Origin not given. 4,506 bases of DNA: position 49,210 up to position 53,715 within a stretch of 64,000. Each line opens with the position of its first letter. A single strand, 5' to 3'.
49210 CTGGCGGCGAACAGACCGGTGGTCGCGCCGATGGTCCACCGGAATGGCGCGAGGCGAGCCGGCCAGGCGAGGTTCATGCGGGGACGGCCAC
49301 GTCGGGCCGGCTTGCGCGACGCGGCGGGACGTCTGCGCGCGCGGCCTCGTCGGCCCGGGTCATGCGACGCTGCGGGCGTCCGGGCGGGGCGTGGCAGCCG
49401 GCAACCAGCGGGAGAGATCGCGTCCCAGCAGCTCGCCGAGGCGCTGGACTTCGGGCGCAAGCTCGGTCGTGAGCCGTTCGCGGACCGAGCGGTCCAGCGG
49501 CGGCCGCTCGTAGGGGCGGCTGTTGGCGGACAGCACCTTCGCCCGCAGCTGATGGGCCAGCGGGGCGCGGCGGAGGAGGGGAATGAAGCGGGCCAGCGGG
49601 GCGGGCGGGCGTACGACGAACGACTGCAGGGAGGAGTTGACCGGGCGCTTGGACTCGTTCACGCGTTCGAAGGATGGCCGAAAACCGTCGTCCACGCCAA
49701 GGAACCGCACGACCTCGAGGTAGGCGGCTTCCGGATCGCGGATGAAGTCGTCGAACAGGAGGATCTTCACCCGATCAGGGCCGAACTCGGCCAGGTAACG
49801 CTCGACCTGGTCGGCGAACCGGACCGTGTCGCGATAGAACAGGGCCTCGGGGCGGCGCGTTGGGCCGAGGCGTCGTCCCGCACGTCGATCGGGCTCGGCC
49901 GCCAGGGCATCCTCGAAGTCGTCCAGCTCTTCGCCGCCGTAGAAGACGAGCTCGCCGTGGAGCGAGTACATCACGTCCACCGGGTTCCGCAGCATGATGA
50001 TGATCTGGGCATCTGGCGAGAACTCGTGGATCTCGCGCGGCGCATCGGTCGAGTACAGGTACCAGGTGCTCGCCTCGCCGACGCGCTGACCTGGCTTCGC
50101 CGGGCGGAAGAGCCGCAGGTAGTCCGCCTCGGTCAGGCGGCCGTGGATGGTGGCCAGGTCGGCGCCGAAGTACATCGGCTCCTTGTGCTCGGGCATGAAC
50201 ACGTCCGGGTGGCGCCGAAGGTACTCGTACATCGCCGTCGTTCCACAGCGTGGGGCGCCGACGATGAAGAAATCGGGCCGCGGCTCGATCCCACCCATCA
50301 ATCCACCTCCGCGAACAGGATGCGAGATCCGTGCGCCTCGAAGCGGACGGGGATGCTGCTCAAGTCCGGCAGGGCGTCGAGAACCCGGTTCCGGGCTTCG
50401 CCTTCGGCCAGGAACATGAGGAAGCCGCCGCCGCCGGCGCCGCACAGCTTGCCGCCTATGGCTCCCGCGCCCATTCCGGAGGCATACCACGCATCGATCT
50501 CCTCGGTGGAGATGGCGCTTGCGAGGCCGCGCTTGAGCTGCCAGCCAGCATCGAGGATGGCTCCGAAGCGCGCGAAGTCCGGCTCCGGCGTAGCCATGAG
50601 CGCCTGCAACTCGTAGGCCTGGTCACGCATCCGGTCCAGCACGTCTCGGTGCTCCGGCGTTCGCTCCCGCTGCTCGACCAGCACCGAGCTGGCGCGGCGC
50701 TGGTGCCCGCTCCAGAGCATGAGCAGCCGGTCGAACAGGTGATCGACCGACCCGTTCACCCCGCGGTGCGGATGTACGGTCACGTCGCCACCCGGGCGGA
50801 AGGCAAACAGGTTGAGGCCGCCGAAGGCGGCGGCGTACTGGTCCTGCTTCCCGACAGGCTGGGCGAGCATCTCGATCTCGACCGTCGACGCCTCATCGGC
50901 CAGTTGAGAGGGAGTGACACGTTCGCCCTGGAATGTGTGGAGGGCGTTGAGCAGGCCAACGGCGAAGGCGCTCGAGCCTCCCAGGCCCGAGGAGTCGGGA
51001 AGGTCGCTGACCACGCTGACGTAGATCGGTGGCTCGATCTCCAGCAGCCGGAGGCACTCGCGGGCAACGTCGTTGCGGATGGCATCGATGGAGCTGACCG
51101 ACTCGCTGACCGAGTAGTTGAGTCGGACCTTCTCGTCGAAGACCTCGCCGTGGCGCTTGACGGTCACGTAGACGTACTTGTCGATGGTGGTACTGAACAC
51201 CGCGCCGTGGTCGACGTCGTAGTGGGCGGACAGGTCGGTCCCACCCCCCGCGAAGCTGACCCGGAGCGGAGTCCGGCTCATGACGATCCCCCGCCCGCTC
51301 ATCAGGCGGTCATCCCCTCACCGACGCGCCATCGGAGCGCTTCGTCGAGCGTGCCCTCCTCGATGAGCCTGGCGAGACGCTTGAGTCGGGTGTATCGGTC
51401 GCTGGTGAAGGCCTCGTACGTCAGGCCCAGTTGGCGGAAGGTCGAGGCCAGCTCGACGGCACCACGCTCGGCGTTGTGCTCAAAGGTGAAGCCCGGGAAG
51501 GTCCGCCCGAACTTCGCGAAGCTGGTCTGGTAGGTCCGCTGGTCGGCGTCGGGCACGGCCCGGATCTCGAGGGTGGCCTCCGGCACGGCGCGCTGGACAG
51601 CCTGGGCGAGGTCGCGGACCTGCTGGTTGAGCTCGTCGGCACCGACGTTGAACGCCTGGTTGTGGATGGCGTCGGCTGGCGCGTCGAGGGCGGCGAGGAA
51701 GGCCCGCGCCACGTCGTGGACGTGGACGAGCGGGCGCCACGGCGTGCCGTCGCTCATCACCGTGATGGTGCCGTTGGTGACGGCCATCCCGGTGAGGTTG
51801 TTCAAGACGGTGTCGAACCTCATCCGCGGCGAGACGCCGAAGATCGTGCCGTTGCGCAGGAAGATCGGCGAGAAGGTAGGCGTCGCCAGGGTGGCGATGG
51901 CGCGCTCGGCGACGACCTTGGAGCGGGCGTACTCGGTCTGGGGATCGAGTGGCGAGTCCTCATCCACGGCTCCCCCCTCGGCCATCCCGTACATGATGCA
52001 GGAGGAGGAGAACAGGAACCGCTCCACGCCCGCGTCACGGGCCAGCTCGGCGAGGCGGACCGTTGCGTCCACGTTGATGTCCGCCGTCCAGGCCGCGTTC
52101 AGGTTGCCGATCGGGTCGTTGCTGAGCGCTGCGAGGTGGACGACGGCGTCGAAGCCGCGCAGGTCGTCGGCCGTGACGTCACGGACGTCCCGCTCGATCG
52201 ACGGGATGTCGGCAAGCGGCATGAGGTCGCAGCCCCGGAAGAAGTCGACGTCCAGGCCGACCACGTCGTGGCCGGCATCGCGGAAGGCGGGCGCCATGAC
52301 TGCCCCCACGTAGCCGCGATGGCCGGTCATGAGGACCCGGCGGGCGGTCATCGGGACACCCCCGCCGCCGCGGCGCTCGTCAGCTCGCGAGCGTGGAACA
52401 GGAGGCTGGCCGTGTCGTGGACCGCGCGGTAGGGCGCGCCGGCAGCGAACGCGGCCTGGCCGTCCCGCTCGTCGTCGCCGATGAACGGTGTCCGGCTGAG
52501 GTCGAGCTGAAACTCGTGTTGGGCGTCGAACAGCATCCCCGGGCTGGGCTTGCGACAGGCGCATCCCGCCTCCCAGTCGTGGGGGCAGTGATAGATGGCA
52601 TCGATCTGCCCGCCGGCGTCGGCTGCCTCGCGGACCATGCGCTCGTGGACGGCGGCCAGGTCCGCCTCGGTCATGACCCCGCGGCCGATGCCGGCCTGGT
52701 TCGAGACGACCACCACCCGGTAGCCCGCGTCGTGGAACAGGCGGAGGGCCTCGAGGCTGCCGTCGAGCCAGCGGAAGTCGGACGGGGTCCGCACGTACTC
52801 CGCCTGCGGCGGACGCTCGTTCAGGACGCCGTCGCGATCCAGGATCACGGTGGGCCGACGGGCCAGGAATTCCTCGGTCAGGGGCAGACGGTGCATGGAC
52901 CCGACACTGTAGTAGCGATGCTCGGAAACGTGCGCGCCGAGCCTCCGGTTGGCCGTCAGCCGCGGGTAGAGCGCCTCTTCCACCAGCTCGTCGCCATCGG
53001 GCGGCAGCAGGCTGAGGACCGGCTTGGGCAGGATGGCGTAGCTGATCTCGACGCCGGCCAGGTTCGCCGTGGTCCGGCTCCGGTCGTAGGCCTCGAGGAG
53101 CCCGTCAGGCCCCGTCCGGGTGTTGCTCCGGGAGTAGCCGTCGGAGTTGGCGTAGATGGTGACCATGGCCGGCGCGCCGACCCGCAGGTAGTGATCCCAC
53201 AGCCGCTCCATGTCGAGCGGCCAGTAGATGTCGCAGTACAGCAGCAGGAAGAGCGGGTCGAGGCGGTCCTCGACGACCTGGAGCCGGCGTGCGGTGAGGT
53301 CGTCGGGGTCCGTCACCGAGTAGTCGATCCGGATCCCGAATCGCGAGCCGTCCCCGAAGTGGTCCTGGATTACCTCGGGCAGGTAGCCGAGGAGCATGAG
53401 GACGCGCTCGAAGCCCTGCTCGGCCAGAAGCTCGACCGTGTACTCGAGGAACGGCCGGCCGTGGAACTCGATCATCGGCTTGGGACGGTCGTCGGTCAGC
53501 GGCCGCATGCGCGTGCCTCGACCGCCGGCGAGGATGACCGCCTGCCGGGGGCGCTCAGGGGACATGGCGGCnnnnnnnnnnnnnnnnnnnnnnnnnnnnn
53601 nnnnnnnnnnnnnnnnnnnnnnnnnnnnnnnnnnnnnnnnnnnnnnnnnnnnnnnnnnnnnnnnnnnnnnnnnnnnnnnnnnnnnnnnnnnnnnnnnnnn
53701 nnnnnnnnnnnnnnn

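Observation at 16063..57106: System-level hypothesis: a sulfated, heptose-containing wall-glycan super-locus built around two CWB2-anchored lectin-like surface proteins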

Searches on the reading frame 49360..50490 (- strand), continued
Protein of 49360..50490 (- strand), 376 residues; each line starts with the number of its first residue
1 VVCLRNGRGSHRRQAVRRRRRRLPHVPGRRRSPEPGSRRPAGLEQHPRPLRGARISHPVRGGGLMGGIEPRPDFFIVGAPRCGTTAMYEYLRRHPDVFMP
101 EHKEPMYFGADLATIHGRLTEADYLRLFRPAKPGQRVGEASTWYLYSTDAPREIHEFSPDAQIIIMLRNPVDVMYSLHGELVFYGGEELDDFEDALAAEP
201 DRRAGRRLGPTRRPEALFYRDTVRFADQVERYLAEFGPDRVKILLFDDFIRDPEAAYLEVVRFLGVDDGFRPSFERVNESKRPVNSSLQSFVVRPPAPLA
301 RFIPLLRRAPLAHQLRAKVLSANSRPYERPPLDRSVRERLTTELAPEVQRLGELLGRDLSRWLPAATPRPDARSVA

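Call 83: find_encoding_contigs(protein=P0104, flank=10000, max_places=1)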
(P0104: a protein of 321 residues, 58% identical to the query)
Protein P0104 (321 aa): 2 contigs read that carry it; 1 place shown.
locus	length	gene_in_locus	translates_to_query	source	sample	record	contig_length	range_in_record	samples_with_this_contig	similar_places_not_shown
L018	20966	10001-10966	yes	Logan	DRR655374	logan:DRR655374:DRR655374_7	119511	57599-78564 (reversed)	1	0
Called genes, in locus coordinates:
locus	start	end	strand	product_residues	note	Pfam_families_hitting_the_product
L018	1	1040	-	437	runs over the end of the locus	PF03721:UDPG_MGDP_dh_N, PF03807:F420_oxidored (faint), PF00984:UDPG_MGDP_dh, PF03720:UDPG_MGDP_dh_C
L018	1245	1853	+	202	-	PF02348:CTP_transf_3 (weak)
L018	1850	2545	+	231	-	PF00132:Hexapep (faint), PF17836:PglD_N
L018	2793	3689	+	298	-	PF02350:Epimerase_2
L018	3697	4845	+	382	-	PF00155:Aminotran_1_2 (faint), PF01041:DegT_DnrJ_EryC1, PF01053:Cys_Met_Meta_PP (weak)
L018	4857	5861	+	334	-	PF01073:3Beta_HSD, PF01370:Epimerase, PF02719:Polysacc_synt_2, PF04321:RmlD_sub_bind, PF05368:NmrA, PF07993:NAD_binding_4, PF13460:NAD_binding_10, PF16363:GDP_Man_Dehyd, +2 more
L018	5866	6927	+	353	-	PF03102:NeuB, PF08666:SAF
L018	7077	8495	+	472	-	PF01943:Polysacc_synt, PF13440:Polysacc_synt_3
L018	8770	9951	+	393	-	-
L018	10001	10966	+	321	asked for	PF00685:Sulfotransfer_1, PF13469:Sulfotransfer_3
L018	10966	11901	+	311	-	PF00685:Sulfotransfer_1, PF13469:Sulfotransfer_3 (weak)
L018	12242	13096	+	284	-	PF00534:Glycos_transf_1, PF13692:Glyco_trans_1_4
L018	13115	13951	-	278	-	PF00535:Glycos_transf_2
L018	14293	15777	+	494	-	-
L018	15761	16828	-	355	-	PF13472:Lipase_GDSL_2 (faint)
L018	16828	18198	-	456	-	PF03062:MBOAT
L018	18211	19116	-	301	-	PF00685:Sulfotransfer_1, PF13469:Sulfotransfer_3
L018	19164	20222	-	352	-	PF01368:DHH, PF02272:DHHA1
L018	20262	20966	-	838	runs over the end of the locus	PF13231:PMT_2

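Call 95: list_cluster_members(proteins=[P0001, P0308])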
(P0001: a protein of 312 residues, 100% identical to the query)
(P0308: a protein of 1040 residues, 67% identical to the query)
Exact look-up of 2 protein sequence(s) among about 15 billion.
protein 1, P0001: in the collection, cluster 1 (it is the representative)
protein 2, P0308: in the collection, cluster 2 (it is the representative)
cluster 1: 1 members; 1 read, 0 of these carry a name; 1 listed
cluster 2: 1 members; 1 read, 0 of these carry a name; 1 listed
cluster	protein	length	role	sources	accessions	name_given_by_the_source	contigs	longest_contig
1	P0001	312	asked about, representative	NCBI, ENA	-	-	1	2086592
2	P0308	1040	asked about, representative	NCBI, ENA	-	-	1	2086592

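Call 96: search_protein_families(library=ncbifam, proteins=[L017:4992-6593:+], max_evalue=0.000001)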
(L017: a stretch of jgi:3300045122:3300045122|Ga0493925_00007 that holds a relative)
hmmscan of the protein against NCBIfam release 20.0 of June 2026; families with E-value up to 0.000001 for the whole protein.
L017:4992-6593:+ (533 aa): 17 families
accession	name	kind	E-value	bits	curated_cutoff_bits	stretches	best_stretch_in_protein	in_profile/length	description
TIGR04182.1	glyco_TIGR04182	equivalog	6.4e-40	137.4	325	1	6-221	2-217/293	S-layer glycoprotein N-glycosyltransferase AglJ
TIGR00441.1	gmhA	equivalog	7.5e-25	87.8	209.45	1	370-515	7-149/154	D-sedoheptulose 7-phosphate isomerase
NF041391.1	DPhHxTase_Halo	equivalog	2.1e-24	85.7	375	1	12-214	3-201/213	dolichyl-phosphate hexose transferase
NF010546.0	PRK13936.1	equivalog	6.3e-23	81.6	276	1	358-490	27-158/197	phosphoheptose isomerase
NF010547.0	PRK13938.1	equivalog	6.4e-23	81.4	320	1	347-509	18-177/196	D-sedoheptulose 7-phosphate isomerase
NF001628.0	PRK00414.1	equivalog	1.8e-18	66.9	265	1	353-489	23-157/192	D-sedoheptulose 7-phosphate isomerase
NF008138.0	PRK10886.1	equivalog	5.2e-16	58.9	352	1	357-489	24-155/196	DnaA initiator-associating protein DiaA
TIGR04283.1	glyco_like_mftF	equivalog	1.8e-15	57.2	182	1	6-104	1-98/221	TIGR04283 family arsenosugar biosynthesis glycosyltransferase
NF010496.0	PRK13915.1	equivalog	1.4e-13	50.6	262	1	5-111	32-153/307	glucosyl-3-phosphoglycerate synthase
NF007986.1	PRK10714.1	equivalog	6.3e-12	45.1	529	1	6-194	8-199/316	undecaprenyl-phosphate 4-deoxy-4-formamido-L-arabinose transferase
NF041875.1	EPS_EpsD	equivalog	1.9e-11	44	370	1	6-146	1-148/325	exopolysaccharide biosynthesis glycosyltransferase EpsD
NF058614.1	PPMAGASynPpgS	equivalog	7e-10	38.7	370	1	8-192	4-193/226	polyprenyl-phospho-N-acetylgalactosaminyl synthase PpgS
TIGR03937.1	PgaC_IcaA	equivalog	7.4e-09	35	422.3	1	3-94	44-142/407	poly-beta-1,6-N-acetyl-D-glucosamine synthase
NF047588.1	GlcsyltransPgfSStrep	equivalog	1.3e-08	34.4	500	1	7-127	4-135/308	glycosyltransferase PgfS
NF002805.0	PRK02947.1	subfamily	8.3e-08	31.7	135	1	339-477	2-141/247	sugar isomerase domain-containing protein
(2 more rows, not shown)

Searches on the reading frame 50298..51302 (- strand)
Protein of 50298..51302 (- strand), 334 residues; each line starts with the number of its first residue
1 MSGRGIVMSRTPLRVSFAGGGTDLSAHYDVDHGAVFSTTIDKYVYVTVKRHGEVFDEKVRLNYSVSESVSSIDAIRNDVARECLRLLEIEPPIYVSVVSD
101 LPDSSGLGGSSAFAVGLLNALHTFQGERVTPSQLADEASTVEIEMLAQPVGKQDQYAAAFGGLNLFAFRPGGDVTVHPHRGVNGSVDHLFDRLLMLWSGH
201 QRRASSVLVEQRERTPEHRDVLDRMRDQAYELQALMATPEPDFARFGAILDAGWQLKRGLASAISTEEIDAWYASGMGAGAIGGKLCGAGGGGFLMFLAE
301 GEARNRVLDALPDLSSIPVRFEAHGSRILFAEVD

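Call 8: search_protein_families(library=pfam, proteins=[window:50298-51302:-])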
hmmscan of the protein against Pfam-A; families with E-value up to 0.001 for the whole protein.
window:50298-51302:- (334 aa): 2 families
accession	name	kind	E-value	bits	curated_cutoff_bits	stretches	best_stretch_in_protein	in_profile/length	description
PF00288.32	GHMP_kinases_N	-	1.9e-14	54.1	22.3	1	84-162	7-87/87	GHMP kinases N terminal domain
PF08544.19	GHMP_kinases_C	-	7.1e-09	36.4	21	1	239-312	6-80/85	GHMP kinases C terminal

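Call 22: search_protein_families(library=ncbifam, proteins=[window:50298-51302:-], max_evalue=0.00001)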
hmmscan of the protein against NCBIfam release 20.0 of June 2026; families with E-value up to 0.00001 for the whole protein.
window:50298-51302:- (334 aa): 8 families
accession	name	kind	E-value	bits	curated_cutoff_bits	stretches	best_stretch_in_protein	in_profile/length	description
NF049969.1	GlMnHpPKinHddA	equivalog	1.5e-41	142.9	600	1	6-311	2-316/338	D-glycero-D-manno-heptose 7-phosphate kinase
NF009948.0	PRK13412.1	equivalog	2.7e-20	71.7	721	1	93-300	727-936/974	bifunctional fucokinase/fucose-1-phosphate guanylyltransferase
TIGR00549.1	mevalon_kin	equivalog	2.8e-16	59.8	163.05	1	37-297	21-275/276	mevalonate kinase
NF003036.0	PRK03926.1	equivalog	1e-14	54.4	403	1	55-311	40-279/302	mevalonate kinase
NF003006.0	PRK03817.1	equivalog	1.1e-14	54.2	443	1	26-162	15-157/352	galactokinase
NF001816.0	PRK00555.1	equivalog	4.3e-12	45.7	509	0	232-312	258-337/363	galactokinase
TIGR01920.1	Shik_kin_archae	equivalog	7.5e-08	32.1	126.85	1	19-137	3-114/266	shikimate kinase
TIGR00191.1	thrB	equivalog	3.6e-06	26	168.25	1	47-165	30-146/304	homoserine kinase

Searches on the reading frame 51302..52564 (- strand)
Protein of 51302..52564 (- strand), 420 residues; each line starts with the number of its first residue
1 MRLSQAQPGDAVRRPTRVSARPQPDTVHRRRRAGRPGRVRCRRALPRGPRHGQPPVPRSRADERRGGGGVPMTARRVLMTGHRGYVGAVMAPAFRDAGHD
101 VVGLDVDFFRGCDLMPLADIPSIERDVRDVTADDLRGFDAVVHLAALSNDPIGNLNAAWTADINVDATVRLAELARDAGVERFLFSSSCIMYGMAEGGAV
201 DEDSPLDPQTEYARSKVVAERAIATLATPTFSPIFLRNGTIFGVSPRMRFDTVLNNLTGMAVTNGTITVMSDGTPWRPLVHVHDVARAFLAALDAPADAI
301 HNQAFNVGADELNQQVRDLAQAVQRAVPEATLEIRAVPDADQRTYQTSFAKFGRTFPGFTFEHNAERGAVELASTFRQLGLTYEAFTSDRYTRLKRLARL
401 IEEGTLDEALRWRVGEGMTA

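Call 8: search_protein_families(library=pfam, proteins=[window:51302-52564:-])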
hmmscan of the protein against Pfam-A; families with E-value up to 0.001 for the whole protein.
window:51302-52564:- (420 aa): 5 families
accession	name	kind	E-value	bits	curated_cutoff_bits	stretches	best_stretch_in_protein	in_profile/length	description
PF01370.27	Epimerase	-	2.9e-43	148.4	20.9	1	77-308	1-240/240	NAD dependent epimerase/dehydratase family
PF16363.11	GDP_Man_Dehyd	-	6.2e-19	69.1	27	1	78-300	1-246/332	GDP-mannose 4,6 dehydratase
PF04321.23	RmlD_sub_bind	-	2.5e-14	53.5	27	1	76-341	2-245/287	RmlD substrate binding domain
PF01073.25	3Beta_HSD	-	2e-08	34.1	22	1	79-320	2-261/280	3-beta hydroxysteroid dehydrogenase/isomerase family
PF07993.18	NAD_binding_4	-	7e-05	22.5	20.1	1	137-247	88-213/258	Male sterility protein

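Call 22: search_protein_families(library=ncbifam, proteins=[window:51302-52564:-], max_evalue=0.00001)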
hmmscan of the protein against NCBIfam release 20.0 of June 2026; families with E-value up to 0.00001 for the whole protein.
window:51302-52564:- (420 aa): 17 families
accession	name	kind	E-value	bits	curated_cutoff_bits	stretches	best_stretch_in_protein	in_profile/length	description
TIGR01179.1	galE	equivalog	3.3e-26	91.9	262.3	1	76-327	1-275/332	UDP-glucose 4-epimerase GalE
TIGR04180.1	EDH_00030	hypoth_equivalog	5.2e-18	65.1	475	1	77-327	1-256/297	NAD-dependent 4,6-dehydratase LegB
TIGR02197.1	heptose_epim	equivalog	5.1e-17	62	274.6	1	77-347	1-281/316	ADP-glyceromanno-heptose 6-epimerase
NF058621.1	DiazavRedAvaA7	equivalog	8.5e-17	61.7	400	1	76-304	2-230/304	3-diazoavenalumate denitrifying reductase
TIGR03466.1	HpnA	hypoth_equivalog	4e-16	58.8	367.65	1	76-295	2-219/327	hopanoid-associated sugar epimerase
NF007956.0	PRK10675.1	subfamily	5.9e-14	51.9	394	1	76-328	2-281/338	UDP-glucose 4-epimerase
NF042422.1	oxyalk_red_OleD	equivalog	3.3e-13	49.7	580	1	76-329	2-252/329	2-alkyl-3-oxoalkanoate reductase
NF043036.1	ErythonDh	equivalog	8e-10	38.4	325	1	77-224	3-161/321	D-erythronate dehydrogenase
TIGR01214.1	rmlD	equivalog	1.2e-08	34.4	224.05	1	76-303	1-207/285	dTDP-4-dehydrorhamnose reductase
NF052578.1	StrlDmthSdmBMthl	equivalog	2.2e-08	34.2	600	1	78-294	4-217/328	sterol demethylase protein SdmB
NF011728.1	PRK15181.1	equivalog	9.9e-08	31.4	760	1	125-309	76-265/348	Vi polysaccharide biosynthesis UDP-N-acetylglucosaminuronic acid C-4 epimerase TviC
TIGR01181.1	dTDP_gluc_dehyt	equivalog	1.5e-07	30.9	365.1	1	78-339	3-273/321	dTDP-glucose 4,6-dehydratase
NF042423.1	oxyalk_red_Shew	equivalog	8.8e-07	28.3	580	1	74-244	8-177/331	2-alkyl-3-oxoalkanoate reductase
NF008872.0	PRK11908.1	equivalog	2.9e-06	26.6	294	1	75-328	2-272/349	bifunctional UDP-4-keto-pentose/UDP-xylose synthase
NF041293.1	G6PDh_Azf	equivalog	3.1e-06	26.8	400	1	75-196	3-123/252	NAD-dependent glucose-6-phosphate dehydrogenase Azf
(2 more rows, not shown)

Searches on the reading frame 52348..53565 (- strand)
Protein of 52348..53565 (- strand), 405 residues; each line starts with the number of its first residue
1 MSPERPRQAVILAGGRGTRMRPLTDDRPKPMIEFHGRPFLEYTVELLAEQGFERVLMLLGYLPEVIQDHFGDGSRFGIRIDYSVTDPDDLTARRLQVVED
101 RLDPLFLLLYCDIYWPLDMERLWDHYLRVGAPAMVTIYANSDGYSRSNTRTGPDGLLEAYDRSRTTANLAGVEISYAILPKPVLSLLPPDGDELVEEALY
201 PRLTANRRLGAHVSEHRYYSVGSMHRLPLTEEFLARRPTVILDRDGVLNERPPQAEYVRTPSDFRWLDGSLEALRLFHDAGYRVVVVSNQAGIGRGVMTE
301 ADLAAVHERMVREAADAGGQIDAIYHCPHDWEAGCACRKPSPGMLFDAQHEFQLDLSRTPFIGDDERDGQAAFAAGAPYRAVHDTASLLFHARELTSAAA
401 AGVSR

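Call 8: search_protein_families(library=pfam, proteins=[window:52348-53565:-])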
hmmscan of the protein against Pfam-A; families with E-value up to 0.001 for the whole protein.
window:52348-53565:- (405 aa): 5 families
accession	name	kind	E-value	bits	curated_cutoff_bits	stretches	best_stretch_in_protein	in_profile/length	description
PF00483.29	NTP_transferase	-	6.9e-18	65.6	21.2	1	9-137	2-135/245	Nucleotidyl transferase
PF12804.13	NTP_transf_3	-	3.2e-13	50.6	27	1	9-140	1-125/160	MobA-like NTP transferase domain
PF08645.17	PNK3P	-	1.3e-07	32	22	1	243-364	6-125/161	Polynucleotide kinase 3 phosphatase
PF13242.12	Hydrolase_like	-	3.6e-07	30.5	22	1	337-379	2-45/75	HAD-hyrolase-like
PF00702.32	Hydrolase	-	4.3e-05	24.4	26.4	1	263-376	96-191/191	haloacid dehalogenase-like hydrolase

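Call 22: search_protein_families(library=ncbifam, proteins=[window:52348-53565:-], max_evalue=0.00001)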
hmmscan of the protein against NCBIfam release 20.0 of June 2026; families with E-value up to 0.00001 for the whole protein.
window:52348-53565:- (405 aa): 25 families
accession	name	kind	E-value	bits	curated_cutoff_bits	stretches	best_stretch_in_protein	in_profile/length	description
NF006506.0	PRK08942.1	equivalog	4.1e-50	169.8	178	1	238-382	4-146/182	D-glycero-beta-D-manno-heptose 1,7-bisphosphate 7-phosphatase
TIGR01656.1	Histidinol-ppas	subfamily_domain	2.4e-39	134.6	84.15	1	238-378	1-141/149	histidinol-phosphate phosphatase domain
TIGR00213.1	GmhB_yaeD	subfamily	3.3e-30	105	149.6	1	239-376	3-143/176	D-glycero-beta-D-manno-heptose 1,7-bisphosphate 7-phosphatase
TIGR01662.1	HAD-SF-IIIA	subfamily_domain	6.7e-30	104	44.6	1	239-378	2-134/141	HAD-IIIA family hydrolase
NF050049.1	HBPPhtaseGmhB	domain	9.8e-30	103.6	250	1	239-376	5-137/171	D-glycero-alpha-D-manno-heptose-1,7-bisphosphate 7-phosphatase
TIGR03992.1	Arch_glmU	subfamily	2.9e-24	85.7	292.1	1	8-119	2-111/393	bifunctional sugar-1-phosphate nucleotidylyltransferase/acetyltransferase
NF045761.1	NAMPUrTaseMurU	equivalog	1.8e-23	83.6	250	1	8-122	2-117/226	N-acetylmuramate alpha-1-phosphate uridylyltransferase MurU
NF052502.1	man1P_GTase_Rv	exception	3.1e-23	82.2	440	1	8-222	2-218/352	mannose-1-phosphate guanylyltransferase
NF041313.1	UDPGP_AglF_Halo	equivalog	3.8e-22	78.9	400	1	8-114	2-107/234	UTP--glucose-1-phosphate uridylyltransferase AglF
NF003937.0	PRK05446.1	equivalog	3.9e-19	68.9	443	1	238-372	4-138/355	bifunctional histidinol-phosphatase/imidazoleglycerol-phosphate dehydratase HisB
NF005264.0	PRK06769.1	equivalog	9.4e-19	67.9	217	1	239-378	6-132/175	HAD-IIIA family hydrolase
TIGR01261.1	hisB_Nterm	equivalog_domain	8.3e-18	64.4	140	1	238-371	2-135/161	histidinol-phosphatase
NF049965.1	GlMnHpPGnyltfHddC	equivalog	1e-16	61.2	300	1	8-87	2-80/221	D-glycero-D-manno-heptose 1-phosphate guanosyltransferase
TIGR01208.1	rmlA_long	equivalog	1.2e-14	54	320.25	1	9-85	2-79/353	glucose-1-phosphate thymidylyltransferase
TIGR02623.1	G1P_cyt_trans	equivalog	3.1e-11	43.2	300.25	1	8-71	2-65/255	glucose-1-phosphate cytidylyltransferase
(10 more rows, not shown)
